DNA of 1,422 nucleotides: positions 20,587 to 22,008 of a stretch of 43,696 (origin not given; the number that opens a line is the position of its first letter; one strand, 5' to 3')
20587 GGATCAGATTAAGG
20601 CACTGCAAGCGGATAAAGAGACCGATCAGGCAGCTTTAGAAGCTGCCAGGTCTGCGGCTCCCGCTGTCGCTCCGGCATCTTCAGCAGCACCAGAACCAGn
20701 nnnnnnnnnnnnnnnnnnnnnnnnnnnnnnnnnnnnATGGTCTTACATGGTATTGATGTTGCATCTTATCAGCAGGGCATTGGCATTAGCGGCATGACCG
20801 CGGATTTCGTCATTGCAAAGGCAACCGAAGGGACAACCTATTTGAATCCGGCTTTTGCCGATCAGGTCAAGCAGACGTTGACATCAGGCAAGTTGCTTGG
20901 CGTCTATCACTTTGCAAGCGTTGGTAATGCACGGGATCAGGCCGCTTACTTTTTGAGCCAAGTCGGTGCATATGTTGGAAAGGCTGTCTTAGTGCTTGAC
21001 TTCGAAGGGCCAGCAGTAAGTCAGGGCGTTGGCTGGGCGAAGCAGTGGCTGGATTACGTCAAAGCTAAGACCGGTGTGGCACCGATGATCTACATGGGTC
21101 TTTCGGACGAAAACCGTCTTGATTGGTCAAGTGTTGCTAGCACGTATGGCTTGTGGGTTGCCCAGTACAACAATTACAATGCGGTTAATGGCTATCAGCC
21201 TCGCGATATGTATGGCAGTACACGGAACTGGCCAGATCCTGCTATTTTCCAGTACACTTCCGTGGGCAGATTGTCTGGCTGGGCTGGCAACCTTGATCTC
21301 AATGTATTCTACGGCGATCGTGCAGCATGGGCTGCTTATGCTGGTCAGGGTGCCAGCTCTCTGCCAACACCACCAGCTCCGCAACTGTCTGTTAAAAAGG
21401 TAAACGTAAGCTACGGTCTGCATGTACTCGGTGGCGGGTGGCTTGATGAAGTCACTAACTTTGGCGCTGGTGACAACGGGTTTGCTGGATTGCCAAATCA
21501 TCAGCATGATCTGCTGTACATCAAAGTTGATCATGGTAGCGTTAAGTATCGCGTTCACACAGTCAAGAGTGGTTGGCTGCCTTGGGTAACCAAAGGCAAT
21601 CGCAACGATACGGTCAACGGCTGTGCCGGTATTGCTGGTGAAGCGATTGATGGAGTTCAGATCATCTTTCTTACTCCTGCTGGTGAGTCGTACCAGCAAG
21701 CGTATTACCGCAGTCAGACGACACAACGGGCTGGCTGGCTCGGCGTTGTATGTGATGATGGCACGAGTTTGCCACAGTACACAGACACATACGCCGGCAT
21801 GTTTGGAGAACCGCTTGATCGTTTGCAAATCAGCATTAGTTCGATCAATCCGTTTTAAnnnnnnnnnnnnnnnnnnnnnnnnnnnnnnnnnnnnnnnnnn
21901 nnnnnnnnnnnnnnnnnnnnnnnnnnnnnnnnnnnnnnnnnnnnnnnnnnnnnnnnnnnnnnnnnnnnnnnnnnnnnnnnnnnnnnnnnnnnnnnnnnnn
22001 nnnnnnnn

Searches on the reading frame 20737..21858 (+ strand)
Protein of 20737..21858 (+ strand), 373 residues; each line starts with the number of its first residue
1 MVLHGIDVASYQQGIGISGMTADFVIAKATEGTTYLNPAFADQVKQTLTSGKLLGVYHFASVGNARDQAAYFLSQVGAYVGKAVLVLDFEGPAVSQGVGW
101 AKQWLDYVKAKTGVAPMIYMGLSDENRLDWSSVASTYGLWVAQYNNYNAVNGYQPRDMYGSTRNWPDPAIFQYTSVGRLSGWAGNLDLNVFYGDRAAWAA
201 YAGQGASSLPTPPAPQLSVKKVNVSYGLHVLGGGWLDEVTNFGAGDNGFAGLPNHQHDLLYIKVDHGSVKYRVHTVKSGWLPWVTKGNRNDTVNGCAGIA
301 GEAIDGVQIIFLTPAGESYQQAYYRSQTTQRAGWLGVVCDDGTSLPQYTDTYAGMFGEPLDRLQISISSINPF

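Call 3: search_protein_families(library=pfam, proteins=[window:20737-21858:+], max_evalue=0.1)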
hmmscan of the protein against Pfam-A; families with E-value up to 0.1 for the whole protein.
window:20737-21858:+ (373 aa): 1 family
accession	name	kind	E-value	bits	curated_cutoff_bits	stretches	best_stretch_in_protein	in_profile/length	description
PF01183.26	Glyco_hydro_25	-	3.1e-33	116.1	27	1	6-182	1-180/180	Glycosyl hydrolases family 25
